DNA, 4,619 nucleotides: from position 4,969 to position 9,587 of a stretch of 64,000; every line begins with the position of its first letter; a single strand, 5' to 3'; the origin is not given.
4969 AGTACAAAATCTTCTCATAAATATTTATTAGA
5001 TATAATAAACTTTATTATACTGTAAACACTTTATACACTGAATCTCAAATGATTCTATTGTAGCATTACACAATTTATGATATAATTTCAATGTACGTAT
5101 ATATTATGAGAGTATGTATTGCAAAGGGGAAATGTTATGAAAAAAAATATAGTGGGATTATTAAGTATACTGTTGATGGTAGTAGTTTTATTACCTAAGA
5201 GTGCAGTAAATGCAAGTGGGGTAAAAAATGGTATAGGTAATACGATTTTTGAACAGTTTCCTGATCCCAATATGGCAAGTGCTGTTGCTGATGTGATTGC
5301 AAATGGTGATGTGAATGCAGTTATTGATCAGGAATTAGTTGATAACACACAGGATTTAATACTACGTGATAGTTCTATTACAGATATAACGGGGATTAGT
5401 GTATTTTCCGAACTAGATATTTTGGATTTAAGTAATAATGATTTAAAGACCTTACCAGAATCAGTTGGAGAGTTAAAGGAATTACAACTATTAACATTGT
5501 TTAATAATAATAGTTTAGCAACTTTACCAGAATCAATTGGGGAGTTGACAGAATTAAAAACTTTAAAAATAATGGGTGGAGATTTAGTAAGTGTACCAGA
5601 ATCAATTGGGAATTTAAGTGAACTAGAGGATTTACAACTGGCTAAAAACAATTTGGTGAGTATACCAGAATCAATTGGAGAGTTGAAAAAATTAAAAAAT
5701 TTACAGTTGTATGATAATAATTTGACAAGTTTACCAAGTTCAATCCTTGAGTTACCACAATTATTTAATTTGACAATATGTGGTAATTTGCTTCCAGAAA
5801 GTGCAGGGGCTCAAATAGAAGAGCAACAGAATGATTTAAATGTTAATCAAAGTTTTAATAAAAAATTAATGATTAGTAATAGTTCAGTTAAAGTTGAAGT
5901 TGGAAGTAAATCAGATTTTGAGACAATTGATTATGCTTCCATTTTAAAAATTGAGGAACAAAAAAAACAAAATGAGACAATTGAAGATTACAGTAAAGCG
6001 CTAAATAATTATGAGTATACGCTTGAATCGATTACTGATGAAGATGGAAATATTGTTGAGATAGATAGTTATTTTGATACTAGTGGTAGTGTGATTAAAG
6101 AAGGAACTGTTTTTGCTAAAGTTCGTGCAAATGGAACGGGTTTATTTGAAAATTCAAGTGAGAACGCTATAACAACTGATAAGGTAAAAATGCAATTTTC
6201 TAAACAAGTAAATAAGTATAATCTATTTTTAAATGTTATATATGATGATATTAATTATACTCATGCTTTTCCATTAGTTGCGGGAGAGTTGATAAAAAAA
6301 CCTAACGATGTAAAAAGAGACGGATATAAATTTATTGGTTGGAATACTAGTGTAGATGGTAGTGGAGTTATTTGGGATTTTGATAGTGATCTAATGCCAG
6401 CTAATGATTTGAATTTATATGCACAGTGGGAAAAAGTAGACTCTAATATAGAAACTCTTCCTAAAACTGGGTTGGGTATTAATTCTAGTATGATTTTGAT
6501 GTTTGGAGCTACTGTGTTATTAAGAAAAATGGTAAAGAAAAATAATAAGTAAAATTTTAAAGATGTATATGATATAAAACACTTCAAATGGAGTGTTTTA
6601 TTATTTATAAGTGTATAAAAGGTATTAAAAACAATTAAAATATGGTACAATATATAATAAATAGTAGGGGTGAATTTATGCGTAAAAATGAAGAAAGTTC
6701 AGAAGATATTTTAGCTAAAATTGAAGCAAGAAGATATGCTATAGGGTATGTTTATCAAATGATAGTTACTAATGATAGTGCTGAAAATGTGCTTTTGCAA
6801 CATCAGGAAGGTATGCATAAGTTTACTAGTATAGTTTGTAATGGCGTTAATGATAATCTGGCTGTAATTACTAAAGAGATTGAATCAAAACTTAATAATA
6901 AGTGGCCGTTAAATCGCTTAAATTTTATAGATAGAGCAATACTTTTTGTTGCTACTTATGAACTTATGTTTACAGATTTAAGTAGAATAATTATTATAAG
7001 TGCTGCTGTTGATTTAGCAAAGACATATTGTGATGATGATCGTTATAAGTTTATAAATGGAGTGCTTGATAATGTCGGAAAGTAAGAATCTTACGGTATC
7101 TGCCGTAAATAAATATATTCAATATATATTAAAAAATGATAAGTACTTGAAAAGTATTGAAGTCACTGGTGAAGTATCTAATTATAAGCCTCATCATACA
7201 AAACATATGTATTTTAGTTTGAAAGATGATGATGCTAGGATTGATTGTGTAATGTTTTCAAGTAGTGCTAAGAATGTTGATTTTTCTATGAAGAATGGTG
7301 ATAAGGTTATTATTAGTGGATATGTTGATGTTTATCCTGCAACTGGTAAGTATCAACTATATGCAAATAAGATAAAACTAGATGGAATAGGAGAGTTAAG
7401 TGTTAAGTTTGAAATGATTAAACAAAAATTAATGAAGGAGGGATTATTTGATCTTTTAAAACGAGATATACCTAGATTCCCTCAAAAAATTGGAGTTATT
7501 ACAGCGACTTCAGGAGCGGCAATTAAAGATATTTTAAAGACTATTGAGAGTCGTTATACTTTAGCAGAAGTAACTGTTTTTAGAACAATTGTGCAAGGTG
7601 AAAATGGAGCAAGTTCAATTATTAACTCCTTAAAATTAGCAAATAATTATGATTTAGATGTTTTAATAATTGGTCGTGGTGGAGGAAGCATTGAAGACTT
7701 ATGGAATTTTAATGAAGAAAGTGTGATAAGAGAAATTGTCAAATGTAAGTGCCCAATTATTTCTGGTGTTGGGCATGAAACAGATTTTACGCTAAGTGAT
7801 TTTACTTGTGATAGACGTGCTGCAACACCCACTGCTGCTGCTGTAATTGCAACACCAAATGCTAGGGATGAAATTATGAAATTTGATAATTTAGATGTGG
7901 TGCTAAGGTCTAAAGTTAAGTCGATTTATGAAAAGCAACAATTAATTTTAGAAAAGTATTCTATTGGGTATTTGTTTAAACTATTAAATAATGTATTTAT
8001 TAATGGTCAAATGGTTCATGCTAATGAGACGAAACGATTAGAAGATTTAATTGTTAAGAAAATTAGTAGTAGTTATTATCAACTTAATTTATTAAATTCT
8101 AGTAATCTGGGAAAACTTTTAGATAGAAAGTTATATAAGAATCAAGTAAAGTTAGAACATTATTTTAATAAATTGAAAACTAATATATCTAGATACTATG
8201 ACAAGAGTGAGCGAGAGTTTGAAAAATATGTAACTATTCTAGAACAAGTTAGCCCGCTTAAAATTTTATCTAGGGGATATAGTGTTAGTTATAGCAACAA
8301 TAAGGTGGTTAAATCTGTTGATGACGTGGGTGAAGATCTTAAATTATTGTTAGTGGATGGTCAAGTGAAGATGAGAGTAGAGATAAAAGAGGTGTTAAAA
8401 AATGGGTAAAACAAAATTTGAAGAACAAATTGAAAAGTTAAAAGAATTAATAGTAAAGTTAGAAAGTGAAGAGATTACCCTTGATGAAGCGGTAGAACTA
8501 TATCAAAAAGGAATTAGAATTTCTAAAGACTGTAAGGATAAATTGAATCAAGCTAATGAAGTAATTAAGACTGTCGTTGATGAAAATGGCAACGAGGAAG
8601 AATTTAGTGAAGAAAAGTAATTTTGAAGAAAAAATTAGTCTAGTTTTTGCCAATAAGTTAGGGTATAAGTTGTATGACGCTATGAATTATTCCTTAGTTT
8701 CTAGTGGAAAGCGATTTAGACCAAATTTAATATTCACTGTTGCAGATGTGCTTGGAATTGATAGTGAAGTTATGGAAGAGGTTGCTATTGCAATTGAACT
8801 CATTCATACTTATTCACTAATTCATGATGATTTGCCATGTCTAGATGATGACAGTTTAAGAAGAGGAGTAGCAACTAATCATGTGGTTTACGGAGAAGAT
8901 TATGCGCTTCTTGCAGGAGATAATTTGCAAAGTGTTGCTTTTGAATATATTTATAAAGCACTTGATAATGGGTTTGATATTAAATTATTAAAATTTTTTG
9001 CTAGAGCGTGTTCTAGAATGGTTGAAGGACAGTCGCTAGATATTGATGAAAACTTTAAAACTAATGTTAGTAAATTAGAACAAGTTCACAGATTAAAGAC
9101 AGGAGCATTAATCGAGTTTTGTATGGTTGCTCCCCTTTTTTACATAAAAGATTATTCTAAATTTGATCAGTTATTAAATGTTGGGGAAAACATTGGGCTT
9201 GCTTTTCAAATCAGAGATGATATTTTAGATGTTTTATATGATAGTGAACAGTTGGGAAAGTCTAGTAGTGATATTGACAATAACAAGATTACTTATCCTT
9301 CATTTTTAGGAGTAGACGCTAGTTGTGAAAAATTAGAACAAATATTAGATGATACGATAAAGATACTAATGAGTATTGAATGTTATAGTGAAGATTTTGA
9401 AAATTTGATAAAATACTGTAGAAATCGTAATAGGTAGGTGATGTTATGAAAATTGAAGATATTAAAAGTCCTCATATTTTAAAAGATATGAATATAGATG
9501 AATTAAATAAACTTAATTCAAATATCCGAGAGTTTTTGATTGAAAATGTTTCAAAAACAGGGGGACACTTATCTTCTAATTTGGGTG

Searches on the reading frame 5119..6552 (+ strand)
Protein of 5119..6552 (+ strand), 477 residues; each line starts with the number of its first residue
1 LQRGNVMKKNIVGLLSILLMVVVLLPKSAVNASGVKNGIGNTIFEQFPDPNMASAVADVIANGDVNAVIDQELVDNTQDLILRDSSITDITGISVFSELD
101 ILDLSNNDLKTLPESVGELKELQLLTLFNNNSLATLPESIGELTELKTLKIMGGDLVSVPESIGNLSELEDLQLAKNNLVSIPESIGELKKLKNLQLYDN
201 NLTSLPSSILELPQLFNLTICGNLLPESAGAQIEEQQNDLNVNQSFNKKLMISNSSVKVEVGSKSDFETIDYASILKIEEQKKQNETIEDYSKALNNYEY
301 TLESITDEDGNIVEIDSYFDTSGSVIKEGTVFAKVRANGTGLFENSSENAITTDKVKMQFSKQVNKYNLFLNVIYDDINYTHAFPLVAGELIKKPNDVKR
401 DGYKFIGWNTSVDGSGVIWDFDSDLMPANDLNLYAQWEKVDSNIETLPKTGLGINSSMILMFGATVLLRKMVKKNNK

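Call 29: search_protein_families(library=pfam, proteins=[window:5119-6552:+], max_evalue=0.0001)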
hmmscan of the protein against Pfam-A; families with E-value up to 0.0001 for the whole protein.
window:5119-6552:+ (477 aa): 6 families
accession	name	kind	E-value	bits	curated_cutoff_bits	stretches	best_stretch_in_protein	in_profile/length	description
PF23598.1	LRR_14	-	1.4e-19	70.5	40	2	90-175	40-122/353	Leucine-rich repeat region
PF13855.12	LRR_8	-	6.8e-13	48.6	27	2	168-225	2-61/61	Leucine rich repeat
PF09479.16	Flg_new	-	8.2e-12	45.5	27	1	388-436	18-65/65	Listeria-Bacteroides repeat domain (List_Bact_rpt)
PF12799.13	LRR_4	-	1.1e-06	29.1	27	0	168-205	2-39/44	Leucine Rich repeats (2 copies)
PF25019.1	LRR_R13L1-DRL21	-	9.5e-06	26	27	0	163-220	65-124/127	R13L1/DRL21 LRRs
PF23286.1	LRR_13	-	4e-05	23.9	30.1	0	105-153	35-83/210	Disease resistance protein RPS4B-like, leucine-rich repeats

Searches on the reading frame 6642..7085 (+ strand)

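Call 29: search_protein_families(library=pfam, proteins=[window:6642-7085:+], max_evalue=0.0001)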
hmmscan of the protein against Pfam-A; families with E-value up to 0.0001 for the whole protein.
window:6642-7085:+ (147 aa): 1 family
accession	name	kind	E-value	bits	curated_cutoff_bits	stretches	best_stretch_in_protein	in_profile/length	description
PF01029.23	NusB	-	3.8e-23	82.8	23.1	1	28-146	2-132/133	NusB family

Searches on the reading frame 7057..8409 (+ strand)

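Call 29: search_protein_families(library=pfam, proteins=[window:7057-8409:+], max_evalue=0.0001)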
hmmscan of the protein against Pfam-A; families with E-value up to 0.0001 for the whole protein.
window:7057-8409:+ (450 aa): 3 families
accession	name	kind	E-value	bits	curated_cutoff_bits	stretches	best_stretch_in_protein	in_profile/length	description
PF02601.20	Exonuc_VII_L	-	4.2e-80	270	35.9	1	135-439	7-314/315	Exonuclease VII, large subunit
PF13742.12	tRNA_anti_2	-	8.3e-30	103.3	27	1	12-106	1-94/95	OB-fold nucleic acid binding domain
PF01336.31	tRNA_anti-codon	-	1.5e-13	50.9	27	1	35-108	2-74/75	OB-fold nucleic acid binding domain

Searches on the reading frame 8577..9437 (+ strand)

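Call 29: search_protein_families(library=pfam, proteins=[window:8577-9437:+], max_evalue=0.0001)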
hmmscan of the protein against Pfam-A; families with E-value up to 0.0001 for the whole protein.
window:8577-9437:+ (286 aa): 1 family
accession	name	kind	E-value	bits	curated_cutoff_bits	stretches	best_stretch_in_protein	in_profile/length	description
PF00348.22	polyprenyl_synt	-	8e-54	182.9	27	1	32-260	4-233/251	Polyprenyl synthetase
